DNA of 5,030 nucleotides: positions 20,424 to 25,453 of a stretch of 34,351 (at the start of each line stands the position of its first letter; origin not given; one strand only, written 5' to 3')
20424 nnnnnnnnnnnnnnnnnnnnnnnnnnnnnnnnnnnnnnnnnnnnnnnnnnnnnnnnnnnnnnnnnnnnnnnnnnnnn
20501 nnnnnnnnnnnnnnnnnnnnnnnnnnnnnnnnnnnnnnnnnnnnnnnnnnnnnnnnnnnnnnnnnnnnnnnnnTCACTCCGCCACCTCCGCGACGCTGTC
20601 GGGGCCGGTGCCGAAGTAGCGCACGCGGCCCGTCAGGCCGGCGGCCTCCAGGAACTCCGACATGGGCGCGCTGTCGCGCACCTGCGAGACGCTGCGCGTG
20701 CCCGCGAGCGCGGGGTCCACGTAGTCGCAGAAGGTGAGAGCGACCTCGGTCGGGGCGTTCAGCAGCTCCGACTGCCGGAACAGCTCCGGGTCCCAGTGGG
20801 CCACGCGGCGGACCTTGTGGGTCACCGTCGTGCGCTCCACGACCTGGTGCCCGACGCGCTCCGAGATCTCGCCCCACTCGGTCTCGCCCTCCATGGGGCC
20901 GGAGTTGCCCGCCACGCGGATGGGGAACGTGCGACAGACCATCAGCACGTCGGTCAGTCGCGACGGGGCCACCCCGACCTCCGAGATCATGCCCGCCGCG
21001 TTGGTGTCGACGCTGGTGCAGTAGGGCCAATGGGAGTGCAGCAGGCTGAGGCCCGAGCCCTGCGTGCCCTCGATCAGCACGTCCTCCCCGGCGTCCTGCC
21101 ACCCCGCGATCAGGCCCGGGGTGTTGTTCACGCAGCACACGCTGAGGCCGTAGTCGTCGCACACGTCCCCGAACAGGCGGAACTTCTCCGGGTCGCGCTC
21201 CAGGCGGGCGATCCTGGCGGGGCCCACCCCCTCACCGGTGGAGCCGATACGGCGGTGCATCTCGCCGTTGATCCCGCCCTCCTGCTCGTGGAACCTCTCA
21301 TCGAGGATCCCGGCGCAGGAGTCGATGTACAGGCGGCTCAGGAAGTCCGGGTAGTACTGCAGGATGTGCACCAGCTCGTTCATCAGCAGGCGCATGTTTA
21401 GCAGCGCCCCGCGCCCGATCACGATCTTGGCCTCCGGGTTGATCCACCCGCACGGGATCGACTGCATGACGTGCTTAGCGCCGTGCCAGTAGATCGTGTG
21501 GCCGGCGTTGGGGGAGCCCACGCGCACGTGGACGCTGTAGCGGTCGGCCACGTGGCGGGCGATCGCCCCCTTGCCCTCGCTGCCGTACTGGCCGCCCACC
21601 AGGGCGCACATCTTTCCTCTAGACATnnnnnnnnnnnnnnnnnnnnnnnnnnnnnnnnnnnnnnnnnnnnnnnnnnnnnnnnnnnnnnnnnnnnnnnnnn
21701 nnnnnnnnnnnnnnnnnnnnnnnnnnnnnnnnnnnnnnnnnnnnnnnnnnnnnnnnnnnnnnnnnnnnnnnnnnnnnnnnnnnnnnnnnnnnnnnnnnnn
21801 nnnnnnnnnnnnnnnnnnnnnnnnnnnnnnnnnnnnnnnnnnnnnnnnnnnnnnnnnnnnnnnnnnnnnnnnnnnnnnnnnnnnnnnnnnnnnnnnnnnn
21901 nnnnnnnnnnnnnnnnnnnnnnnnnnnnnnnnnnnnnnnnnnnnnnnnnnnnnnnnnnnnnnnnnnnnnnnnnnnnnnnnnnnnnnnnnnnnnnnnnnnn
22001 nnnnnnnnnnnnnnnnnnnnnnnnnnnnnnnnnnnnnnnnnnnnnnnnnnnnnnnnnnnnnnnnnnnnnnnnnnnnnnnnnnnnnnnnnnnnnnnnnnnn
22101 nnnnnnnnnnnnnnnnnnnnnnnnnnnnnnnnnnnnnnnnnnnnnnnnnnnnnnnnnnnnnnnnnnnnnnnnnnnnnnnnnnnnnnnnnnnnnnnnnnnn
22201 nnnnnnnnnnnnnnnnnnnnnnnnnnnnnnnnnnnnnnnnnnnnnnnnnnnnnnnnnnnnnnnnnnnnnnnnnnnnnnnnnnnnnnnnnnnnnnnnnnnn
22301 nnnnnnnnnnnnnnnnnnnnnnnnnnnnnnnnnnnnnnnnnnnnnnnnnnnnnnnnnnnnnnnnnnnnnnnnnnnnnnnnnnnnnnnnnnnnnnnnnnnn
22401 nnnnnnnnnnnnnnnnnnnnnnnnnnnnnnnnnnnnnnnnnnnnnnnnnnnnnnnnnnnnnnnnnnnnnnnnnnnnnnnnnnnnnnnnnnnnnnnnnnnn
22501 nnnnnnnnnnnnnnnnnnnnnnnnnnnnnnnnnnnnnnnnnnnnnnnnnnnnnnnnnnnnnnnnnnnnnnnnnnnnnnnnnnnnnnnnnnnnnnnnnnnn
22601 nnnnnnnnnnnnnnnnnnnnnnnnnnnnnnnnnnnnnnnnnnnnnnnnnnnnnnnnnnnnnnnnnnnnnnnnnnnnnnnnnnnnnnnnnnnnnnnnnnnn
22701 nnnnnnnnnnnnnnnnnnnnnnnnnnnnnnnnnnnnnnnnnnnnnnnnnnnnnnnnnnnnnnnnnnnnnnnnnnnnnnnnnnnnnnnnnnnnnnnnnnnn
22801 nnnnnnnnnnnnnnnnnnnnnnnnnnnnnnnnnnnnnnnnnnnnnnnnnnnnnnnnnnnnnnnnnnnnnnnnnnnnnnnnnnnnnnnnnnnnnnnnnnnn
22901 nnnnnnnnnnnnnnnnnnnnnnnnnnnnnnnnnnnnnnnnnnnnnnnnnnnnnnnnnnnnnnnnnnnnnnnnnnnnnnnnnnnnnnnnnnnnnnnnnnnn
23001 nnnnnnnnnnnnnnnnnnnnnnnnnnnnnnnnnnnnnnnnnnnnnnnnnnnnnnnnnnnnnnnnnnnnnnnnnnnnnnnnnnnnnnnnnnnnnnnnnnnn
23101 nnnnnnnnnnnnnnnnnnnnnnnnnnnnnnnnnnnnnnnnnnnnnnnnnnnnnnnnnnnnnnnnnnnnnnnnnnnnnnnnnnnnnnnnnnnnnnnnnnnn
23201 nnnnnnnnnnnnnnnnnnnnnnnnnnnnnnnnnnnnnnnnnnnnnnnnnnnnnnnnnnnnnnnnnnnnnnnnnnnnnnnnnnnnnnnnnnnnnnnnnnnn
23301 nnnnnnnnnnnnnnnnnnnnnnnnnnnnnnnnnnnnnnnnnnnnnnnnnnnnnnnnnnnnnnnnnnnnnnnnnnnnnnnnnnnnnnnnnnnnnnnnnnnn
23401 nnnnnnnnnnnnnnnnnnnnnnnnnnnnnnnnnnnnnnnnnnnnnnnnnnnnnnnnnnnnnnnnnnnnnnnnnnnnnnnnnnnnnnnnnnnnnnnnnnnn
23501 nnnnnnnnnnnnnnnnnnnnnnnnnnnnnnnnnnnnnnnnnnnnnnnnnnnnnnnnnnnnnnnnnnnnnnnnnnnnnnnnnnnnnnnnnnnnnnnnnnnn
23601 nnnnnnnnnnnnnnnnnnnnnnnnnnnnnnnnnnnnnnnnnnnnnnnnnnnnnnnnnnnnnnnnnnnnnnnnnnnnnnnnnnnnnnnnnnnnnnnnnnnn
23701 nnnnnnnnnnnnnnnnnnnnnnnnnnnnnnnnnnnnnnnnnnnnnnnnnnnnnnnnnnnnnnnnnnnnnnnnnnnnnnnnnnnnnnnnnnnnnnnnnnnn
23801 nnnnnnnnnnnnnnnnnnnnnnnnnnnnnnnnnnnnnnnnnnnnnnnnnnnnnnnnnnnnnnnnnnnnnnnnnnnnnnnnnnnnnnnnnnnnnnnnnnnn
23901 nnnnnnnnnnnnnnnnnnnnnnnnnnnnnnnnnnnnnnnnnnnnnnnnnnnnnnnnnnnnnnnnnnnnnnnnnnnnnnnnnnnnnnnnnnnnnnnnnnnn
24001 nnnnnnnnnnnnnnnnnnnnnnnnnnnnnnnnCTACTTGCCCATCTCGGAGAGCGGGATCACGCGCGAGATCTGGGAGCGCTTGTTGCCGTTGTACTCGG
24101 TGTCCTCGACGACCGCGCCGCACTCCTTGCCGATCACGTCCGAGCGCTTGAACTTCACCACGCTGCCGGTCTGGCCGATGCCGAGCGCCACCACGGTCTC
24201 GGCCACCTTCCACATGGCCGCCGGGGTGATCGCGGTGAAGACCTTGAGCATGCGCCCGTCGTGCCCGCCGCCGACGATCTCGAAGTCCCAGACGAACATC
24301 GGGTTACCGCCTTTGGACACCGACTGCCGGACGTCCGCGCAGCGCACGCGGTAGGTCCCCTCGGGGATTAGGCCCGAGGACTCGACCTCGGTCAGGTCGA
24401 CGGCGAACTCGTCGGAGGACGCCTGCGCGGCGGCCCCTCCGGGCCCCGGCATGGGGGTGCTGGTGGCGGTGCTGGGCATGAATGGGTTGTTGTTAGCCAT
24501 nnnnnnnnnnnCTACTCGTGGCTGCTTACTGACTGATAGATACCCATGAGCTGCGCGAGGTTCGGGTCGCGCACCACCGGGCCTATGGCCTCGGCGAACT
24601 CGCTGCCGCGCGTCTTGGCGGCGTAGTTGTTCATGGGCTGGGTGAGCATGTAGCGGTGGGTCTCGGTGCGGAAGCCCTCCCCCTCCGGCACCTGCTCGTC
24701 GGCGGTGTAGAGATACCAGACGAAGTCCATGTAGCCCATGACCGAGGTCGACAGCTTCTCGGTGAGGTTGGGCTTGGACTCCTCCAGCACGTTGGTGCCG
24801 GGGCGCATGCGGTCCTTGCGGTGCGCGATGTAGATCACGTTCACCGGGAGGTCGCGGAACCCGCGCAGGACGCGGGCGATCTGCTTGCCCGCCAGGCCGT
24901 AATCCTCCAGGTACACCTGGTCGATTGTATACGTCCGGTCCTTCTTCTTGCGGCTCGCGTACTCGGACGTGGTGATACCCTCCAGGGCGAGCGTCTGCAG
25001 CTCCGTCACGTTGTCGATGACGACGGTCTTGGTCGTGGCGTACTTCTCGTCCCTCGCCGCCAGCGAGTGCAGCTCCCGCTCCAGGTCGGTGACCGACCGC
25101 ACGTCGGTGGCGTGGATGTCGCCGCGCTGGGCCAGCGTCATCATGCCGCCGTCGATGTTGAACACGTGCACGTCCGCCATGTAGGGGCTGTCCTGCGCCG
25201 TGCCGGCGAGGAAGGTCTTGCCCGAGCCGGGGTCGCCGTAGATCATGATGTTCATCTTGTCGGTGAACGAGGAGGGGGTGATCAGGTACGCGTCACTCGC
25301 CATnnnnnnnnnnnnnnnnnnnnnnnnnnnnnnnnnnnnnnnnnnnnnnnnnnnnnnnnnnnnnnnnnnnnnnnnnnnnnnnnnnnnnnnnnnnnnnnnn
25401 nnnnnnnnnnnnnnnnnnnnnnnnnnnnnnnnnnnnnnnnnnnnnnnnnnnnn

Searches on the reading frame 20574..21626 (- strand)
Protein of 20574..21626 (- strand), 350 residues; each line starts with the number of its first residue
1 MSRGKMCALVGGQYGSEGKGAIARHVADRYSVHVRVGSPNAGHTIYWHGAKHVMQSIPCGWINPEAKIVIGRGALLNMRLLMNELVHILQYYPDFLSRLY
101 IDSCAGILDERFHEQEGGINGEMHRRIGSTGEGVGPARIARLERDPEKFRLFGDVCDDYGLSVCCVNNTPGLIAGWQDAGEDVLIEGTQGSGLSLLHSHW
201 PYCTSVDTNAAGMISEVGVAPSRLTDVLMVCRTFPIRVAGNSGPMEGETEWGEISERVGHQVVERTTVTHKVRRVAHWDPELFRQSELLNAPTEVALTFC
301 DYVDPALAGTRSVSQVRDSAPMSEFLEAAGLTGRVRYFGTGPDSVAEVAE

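Call 14: search_protein_families(library=pfam, proteins=[window:20574-21626:-], max_evalue=0.01)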
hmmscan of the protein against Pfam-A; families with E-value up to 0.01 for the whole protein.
window:20574-21626:- (350 aa): 1 family
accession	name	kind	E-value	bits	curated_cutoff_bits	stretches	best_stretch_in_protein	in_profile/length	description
PF00709.27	Adenylsucc_synt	-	3.5e-44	151.6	27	2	9-145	2-141/416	Adenylosuccinate synthetase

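Call 56: search_solved_structures(query=window:20574-21626:-, max_evalue=0.00001)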
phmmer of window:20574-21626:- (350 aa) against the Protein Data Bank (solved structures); distinct sequences matched with E-value up to 0.00001: 27.
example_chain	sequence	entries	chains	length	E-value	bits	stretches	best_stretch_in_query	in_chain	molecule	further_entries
7vf6_A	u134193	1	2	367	2.5e-47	164.7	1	8-347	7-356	PurA-like adenylosuccinate synthetase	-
5k7x_A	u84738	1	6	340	5.5e-46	160.3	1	8-327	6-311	Adenylosuccinate synthetase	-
2d7u_A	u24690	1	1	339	5.7e-46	160.3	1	8-327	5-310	Adenylosuccinate synthetase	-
6fm1_A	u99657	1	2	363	1.1e-37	133.1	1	9-342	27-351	Adenylosuccinate synthetase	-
6fko_A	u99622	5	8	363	1.2e-37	133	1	10-342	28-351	Adenylosuccinate synthetase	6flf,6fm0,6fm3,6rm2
6tnh_A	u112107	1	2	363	1.2e-37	133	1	10-342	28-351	Adenylosuccinate synthetase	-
3r7t_A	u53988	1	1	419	9.2e-27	97.1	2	5-145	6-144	Adenylosuccinate synthetase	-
9f17_A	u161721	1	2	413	1e-26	97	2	8-159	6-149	Adenylosuccinate synthetase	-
7pvo_A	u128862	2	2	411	1.1e-26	96.8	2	9-159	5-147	Adenylosuccinate synthetase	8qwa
6zxq_A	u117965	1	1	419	1.2e-26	96.7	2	9-159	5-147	Adenylosuccinate synthetase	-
4m0g_A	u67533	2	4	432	8.5e-26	93.9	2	8-142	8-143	Adenylosuccinate synthetase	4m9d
1kjx_A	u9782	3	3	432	1.4e-25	93.2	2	6-144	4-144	Adenylosuccinate Synthetase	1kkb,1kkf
6bs7_A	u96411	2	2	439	1.6e-25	93.1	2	4-143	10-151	Adenylosuccinate synthetase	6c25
1ade_A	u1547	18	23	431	1.8e-25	92.9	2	7-144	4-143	ADENYLOSUCCINATE SYNTHETASE | PROTEIN (ADENYLOSUCCINATE SYNTHETASE)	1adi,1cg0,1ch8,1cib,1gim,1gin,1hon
1cg4_A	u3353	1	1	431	3.3e-25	92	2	7-144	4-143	PROTEIN (ADENYLOSUCCINATE SYNTHETASE)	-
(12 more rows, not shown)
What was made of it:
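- Tried and rejected: The Z-genome idea rests mainly on the PurZ-like hit (call 56).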

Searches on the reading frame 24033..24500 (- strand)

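Call 28: search_protein_families(library=phrogs, proteins=[window:24033-24500:-], max_evalue=0.001)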
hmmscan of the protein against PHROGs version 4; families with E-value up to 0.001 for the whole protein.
window:24033-24500:- (155 aa): 5 families
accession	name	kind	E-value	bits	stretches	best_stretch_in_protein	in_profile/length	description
phrog_3724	-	unknown function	1.3e-20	74.9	1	31-154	7-135/285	-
phrog_14876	-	DNA, RNA and nucleotide metabolism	2.3e-16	61.3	1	45-153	36-143/183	DNA polymerase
phrog_378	-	DNA, RNA and nucleotide metabolism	1.1e-10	43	1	32-149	5-134/163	single strand DNA binding protein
phrog_2300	-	unknown function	1e-05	26.5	1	38-85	42-91/347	-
phrog_7778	-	DNA, RNA and nucleotide metabolism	1e-05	26.4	1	44-95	37-88/162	single strand DNA binding protein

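Call 29: search_protein_families(library=pfam, proteins=[window:24033-24500:-], max_evalue=0.01)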
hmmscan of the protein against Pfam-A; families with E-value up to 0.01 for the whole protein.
window:24033-24500:- (155 aa): 1 family
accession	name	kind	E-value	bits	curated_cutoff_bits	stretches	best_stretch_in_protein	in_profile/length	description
PF05037.18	DUF669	-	1.2e-10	42.1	21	1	33-149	2-130/138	Protein of unknown function (DUF669)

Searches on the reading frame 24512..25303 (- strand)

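Call 14: search_protein_families(library=pfam, proteins=[window:24512-25303:-], max_evalue=0.01)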
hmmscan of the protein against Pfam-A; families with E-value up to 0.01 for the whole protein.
window:24512-25303:- (263 aa): 4 families
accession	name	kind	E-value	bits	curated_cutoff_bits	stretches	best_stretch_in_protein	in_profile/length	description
PF13479.12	AAA_24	-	7.2e-25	88.4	27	1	16-232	2-194/195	AAA domain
PF13191.12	AAA_16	-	0.002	19.1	32.6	0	17-43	25-51/167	AAA ATPase domain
PF00004.35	AAA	-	0.003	18.4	21.2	1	19-102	1-69/131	ATPase family associated with various cellular activities (AAA)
PF13401.12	AAA_22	-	0.0073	17.1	27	0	16-54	5-45/130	AAA domain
